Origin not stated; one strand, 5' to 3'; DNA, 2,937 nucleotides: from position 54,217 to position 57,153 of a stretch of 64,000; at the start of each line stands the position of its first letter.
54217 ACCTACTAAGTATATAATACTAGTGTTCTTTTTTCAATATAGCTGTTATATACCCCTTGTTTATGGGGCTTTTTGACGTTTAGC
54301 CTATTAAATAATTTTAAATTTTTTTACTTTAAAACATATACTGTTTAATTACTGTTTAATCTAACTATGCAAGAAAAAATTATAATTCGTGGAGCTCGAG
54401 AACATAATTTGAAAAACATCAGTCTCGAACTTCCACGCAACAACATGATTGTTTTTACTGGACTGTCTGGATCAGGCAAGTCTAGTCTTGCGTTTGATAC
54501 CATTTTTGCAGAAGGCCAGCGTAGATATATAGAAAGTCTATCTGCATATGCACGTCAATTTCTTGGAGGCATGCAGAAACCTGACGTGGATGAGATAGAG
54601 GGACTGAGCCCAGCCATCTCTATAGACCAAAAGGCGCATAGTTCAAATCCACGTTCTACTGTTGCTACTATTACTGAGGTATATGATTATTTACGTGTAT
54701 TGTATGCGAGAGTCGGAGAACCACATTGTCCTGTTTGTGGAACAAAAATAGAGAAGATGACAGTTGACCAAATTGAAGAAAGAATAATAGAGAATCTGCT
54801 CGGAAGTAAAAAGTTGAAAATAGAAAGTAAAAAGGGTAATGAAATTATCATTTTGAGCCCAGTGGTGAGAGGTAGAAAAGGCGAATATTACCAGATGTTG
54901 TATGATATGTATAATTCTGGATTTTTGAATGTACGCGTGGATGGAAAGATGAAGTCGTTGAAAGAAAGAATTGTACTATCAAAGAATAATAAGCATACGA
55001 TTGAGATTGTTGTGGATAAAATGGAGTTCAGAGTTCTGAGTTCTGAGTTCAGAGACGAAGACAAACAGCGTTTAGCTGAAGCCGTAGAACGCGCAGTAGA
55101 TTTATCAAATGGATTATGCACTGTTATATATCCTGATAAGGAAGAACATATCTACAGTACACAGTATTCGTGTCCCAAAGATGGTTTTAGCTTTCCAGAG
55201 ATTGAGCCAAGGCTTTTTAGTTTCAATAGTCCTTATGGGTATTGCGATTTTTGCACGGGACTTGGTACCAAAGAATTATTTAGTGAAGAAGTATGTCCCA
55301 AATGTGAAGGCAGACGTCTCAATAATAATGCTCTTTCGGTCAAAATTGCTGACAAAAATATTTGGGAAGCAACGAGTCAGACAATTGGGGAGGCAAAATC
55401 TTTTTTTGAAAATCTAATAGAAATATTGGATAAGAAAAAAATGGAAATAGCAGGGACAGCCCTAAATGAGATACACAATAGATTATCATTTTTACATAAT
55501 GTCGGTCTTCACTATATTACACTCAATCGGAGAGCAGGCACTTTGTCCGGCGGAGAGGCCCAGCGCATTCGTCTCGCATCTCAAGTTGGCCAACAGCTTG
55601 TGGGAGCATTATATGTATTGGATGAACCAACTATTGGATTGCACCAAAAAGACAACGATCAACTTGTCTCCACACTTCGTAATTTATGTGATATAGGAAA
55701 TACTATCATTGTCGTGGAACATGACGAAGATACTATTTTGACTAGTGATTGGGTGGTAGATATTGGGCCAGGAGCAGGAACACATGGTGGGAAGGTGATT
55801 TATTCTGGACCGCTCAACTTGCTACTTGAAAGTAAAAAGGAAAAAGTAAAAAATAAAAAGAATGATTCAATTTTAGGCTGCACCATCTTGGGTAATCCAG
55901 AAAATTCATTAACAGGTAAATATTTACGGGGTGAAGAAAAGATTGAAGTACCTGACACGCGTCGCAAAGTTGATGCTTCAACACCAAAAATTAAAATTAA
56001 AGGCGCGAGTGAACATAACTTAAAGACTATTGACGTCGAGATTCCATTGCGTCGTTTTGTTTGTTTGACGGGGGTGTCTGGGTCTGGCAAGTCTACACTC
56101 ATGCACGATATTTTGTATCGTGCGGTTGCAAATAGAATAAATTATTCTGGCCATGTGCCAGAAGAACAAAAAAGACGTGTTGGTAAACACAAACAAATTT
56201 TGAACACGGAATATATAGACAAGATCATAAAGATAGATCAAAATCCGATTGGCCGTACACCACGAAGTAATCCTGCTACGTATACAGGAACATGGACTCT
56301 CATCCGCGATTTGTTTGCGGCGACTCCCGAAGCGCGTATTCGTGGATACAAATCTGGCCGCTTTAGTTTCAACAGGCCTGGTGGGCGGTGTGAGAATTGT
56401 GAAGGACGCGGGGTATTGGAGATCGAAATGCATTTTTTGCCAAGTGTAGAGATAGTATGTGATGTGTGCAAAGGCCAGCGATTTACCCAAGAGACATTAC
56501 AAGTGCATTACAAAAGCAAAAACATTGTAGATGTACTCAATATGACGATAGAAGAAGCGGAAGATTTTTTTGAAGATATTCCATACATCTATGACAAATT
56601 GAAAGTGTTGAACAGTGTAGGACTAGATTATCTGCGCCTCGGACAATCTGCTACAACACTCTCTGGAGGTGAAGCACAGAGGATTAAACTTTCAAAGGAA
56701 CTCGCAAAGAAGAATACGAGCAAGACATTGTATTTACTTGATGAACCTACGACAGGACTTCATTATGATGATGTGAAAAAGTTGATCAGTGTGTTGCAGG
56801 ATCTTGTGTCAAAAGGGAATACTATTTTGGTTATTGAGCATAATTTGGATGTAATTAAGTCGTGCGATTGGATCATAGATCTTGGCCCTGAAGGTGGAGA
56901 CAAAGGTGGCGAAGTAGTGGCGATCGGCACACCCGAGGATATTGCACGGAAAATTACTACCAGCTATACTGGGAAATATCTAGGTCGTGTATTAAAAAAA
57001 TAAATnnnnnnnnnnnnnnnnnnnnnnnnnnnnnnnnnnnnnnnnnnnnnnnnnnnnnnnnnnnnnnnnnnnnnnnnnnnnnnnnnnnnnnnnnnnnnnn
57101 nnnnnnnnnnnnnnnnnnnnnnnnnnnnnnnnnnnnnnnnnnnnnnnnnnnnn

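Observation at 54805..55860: In-frame heptanucleotide tandem repeats (about four units, 28-30 nt) inserted in uvrA (x3), uppP (x2), uvrC and ppsA; the same repeat family forms intergenic inverted repeats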

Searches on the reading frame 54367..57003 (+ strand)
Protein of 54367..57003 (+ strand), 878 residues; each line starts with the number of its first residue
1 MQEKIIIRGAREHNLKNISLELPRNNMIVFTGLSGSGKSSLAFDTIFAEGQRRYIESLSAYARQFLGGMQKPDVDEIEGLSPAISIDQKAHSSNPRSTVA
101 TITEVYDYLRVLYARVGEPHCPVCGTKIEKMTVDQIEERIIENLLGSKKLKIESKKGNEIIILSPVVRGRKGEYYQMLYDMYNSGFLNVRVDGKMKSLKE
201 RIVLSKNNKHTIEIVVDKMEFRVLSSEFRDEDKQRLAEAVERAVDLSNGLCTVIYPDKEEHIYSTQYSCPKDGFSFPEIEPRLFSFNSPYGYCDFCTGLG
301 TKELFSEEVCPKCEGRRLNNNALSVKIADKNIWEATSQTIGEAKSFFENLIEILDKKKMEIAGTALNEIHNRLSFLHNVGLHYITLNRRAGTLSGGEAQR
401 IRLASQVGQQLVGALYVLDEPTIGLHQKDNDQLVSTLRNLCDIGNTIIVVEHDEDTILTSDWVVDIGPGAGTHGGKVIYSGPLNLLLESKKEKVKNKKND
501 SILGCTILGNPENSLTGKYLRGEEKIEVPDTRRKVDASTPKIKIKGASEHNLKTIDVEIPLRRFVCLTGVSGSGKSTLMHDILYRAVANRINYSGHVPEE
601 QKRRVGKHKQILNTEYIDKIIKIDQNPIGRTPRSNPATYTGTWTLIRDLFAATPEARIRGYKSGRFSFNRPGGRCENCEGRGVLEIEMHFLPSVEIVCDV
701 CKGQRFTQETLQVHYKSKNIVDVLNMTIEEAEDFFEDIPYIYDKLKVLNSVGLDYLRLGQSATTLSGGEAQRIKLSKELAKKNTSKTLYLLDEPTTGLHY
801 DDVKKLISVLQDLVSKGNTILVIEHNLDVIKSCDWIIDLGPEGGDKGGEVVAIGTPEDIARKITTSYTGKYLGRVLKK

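Call 10: search_protein_families(library=ncbifam, proteins=[window:54367-57003:+])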
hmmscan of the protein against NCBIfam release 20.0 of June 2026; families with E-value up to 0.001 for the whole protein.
window:54367-57003:+ (878 aa): 176 families (the best 25 are shown)
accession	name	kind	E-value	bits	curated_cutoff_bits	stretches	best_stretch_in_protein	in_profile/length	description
NF001503.0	PRK00349.1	equivalog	0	1259.3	1147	3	510-877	585-942/943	excinuclease ABC subunit UvrA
TIGR00630.1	uvra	equivalog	0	1201.9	729.8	2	303-860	399-924/924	excinuclease ABC subunit UvrA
NF001885.0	PRK00635.1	equivalog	1.6e-183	612.3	3054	3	364-865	448-910/1809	excinuclease ABC subunit A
TIGR03608.1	L_ocin_972_ABC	subfamily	4.5e-36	124.3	254.85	2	744-839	115-206/206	putative bacteriocin export ABC transporter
TIGR02857.1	CydD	equivalog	5.9e-36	124.5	435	3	756-839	450-529/529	thiol reductant ABC exporter subunit CydD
NF040873.1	AztA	equivalog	1.8e-35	122.3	220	2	747-837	103-189/191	zinc ABC transporter ATP-binding protein AztA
TIGR04521.1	ECF_ATPase_2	equivalog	5.9e-34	117.4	330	3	746-859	126-232/279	energy-coupling factor transporter ATPase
TIGR02673.1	FtsE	equivalog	9.2e-34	117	264.85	3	746-832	120-202/214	cell division ATP-binding protein FtsE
NF010068.0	PRK13548.1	equivalog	7.5e-30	103.9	261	2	746-859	120-230/261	heme ABC transporter ATP-binding protein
TIGR02315.1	ABC_phnC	equivalog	9e-29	100.6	266.1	2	745-839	127-219/243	phosphonate ABC transporter ATP-binding protein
TIGR04520.1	ECF_ATPase_1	equivalog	9.6e-29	100.6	315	2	747-862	120-226/269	energy-coupling factor transporter ATPase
NF002981.0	PRK03695.1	equivalog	6.1e-26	91.3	281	2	383-455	121-198/253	vitamin B12 ABC transporter ATP-binding protein BtuD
NF008379.0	PRK11174.1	equivalog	7.6e-26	90.9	684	2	751-839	473-556/588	heme ABC transporter permease/ATP-binding protein CydD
TIGR01166.1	cbiO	subfamily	1.1e-25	90.2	211.8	2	376-455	112-188/190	cobalt ABC transporter, ATP-binding protein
TIGR02868.1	CydC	equivalog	1.4e-25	89.9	329.05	2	757-827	464-530/530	thiol reductant ABC exporter subunit CydC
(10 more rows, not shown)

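Call 11: find_encoding_contigs(protein=window:54367-57003:+, flank=10000, max_places=10)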
Protein window:54367-57003:+ (878 aa): 11 contigs read that carry it; 4 places shown.
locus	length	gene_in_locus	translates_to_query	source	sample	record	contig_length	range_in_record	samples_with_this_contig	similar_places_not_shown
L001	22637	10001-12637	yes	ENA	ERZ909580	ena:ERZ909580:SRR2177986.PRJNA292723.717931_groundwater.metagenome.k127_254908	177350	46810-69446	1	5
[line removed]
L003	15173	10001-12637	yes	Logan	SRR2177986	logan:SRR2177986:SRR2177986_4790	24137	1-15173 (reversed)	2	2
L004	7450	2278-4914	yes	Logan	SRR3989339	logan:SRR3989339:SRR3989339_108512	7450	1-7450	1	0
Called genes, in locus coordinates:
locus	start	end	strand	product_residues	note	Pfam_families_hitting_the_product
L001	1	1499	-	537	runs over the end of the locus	PF03023:MurJ, PF01943:Polysacc_synt, PF01554:MatE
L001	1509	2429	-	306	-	PF01544:CorA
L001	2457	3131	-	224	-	-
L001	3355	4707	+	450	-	PF00753:Lactamase_B, PF13483:Lactamase_B_3 (faint), PF16661:Lactamase_B_6 (faint), PF10996:Beta-Casp, PF07521:RMMBL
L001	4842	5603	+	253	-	PF18884:TSP3_bac (faint), PF03734:YkuD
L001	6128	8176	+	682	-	PF04851:ResIII, PF17757:UvrB_inter, PF27431:UvrB_3rd, PF00271:Helicase_C, PF12344:UvrB, PF02151:UVR (weak)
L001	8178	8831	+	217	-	PF02698:DUF218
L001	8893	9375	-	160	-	-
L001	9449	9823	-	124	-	PF01641:SelR, PF08271:Zn_Ribbon_TF (faint)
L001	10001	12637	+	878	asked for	PF00005:ABC_tran (faint), PF02463:SMC_N (faint), PF03193:RsgA_GTPase (faint), PF13175:AAA_15 (faint), PF13191:AAA_16 (faint), PF13304:AAA_21 (faint), PF13555:AAA_29 (faint), PF17760:UvrA_inter, +2 more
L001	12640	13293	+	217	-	-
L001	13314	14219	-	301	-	PF08443:RimK, PF02955:GSH-S_ATP (weak)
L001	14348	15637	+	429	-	PF01541:GIY-YIG (weak), PF27096:UvrC_M, PF02151:UVR, PF08459:UvrC_RNaseH_dom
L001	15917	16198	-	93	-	-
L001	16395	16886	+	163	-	PF02381:MraZ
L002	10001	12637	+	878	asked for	PF00005:ABC_tran (faint), PF02463:SMC_N (faint), PF03193:RsgA_GTPase (faint), PF13175:AAA_15 (faint), PF13191:AAA_16 (faint), PF13304:AAA_21 (faint), PF13555:AAA_29 (faint), PF17760:UvrA_inter, +2 more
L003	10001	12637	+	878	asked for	PF00005:ABC_tran (faint), PF02463:SMC_N (faint), PF03193:RsgA_GTPase (faint), PF13175:AAA_15 (faint), PF13191:AAA_16 (faint), PF13304:AAA_21 (faint), PF13555:AAA_29 (faint), PF17760:UvrA_inter, +2 more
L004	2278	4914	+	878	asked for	PF00005:ABC_tran (faint), PF02463:SMC_N (faint), PF03193:RsgA_GTPase (faint), PF13175:AAA_15 (faint), PF13191:AAA_16 (faint), PF13304:AAA_21 (faint), PF13555:AAA_29 (faint), PF17760:UvrA_inter, +2 more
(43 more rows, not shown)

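Call 12: find_related_loci(query=window:54367-57003:+, collection=genome_contigs, flank=10000)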
Query window:54367-57003:+ (878 aa) in genome_contigs; peptide patterns used: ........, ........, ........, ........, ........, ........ (x = any residue, [..] = any of these).
600 stretches matched a pattern (row limit reached: there are more); 484 encode a relative of the query (tblastn E <= 1e-3); the best 80 are kept; 80 distinct loci.
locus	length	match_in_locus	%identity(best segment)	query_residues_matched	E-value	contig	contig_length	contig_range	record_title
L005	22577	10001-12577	81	1-877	0e+0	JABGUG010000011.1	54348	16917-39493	MAG: Candidatus Parcubacteria bacterium isolate SI034_bin149 k141_529118, whole genome shotgun sequence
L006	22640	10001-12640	79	1-877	0e+0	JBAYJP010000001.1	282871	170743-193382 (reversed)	MAG: Candidatus Magasanikiibacteriota bacterium isolate SO_2016_GW1_59 scaffold00055_OW334_2016, whole genome shotgun se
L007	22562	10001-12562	75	1-877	0e+0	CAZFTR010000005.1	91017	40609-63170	MAG TPA_asm: uncultured Gammaproteobacteria bacterium isolate SRP167671_co2_209 genome assembly, contig: NODE_271_length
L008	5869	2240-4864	74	1-877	0e+0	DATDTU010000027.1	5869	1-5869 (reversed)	MAG TPA_asm: Patescibacteria group bacterium isolate SMAG_U8039 k141_2501470, whole genome shotgun sequence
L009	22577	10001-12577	76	1-876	0e+0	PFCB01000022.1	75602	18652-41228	MAG: Candidatus Magasanikbacteria bacterium CG10_big_fil_rev_8_21_14_0_10_47_10 CG10_8_21_14_0.10_scaffold_160_c, whole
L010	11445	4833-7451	76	1-878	0e+0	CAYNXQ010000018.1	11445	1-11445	MAG TPA_asm: uncultured Gammaproteobacteria bacterium isolate SRP193066_co2_32 genome assembly, contig: NODE_2953_length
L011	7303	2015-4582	76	1-878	0e+0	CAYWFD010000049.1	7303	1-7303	MAG TPA_asm: uncultured Gammaproteobacteria bacterium isolate binchicken_co326_112 genome assembly, contig: NODE_5624_le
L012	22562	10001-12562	75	1-876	0e+0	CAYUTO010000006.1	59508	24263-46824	MAG TPA_asm: uncultured Gammaproteobacteria bacterium isolate SRP285395_co2_42 genome assembly, contig: NODE_705_length_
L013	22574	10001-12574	74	1-876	0e+0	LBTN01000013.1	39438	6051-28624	MAG: Candidatus Magasanikbacteria bacterium GW2011_GWA2_37_8 US58_C0013, whole genome shotgun sequence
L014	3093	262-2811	75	1-876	0e+0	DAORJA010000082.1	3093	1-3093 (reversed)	MAG TPA_asm: Candidatus Magasanikbacteria bacterium isolate AMR_MDS_5563 NODE_7782_length_3093_cov_5.284727, whole genom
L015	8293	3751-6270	75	1-877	0e+0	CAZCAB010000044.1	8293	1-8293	MAG TPA_asm: uncultured Gammaproteobacteria bacterium isolate SRP167671_co2_16 genome assembly, contig: NODE_10575_lengt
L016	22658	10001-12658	75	1-877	0e+0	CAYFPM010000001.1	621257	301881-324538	MAG TPA_asm: uncultured Gammaproteobacteria bacterium isolate ERP019367_co2_132 genome assembly, contig: NODE_4_length_6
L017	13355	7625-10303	74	1-876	0e+0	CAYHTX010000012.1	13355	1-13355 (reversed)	MAG TPA_asm: uncultured Gammaproteobacteria bacterium isolate ERP119705_co15_524 genome assembly, contig: NODE_5206_leng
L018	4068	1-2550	73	4-877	0e+0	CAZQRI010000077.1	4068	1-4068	MAG TPA_asm: uncultured Gammaproteobacteria bacterium isolate SRP298887_co1_343 genome assembly, contig: NODE_29786_leng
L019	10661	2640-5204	73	1-872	0e+0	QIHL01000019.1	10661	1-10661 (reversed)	MAG: Candidatus Magasanikbacteria bacterium isolate SZUA-124 Ga0063293_10006750, whole genome shotgun sequence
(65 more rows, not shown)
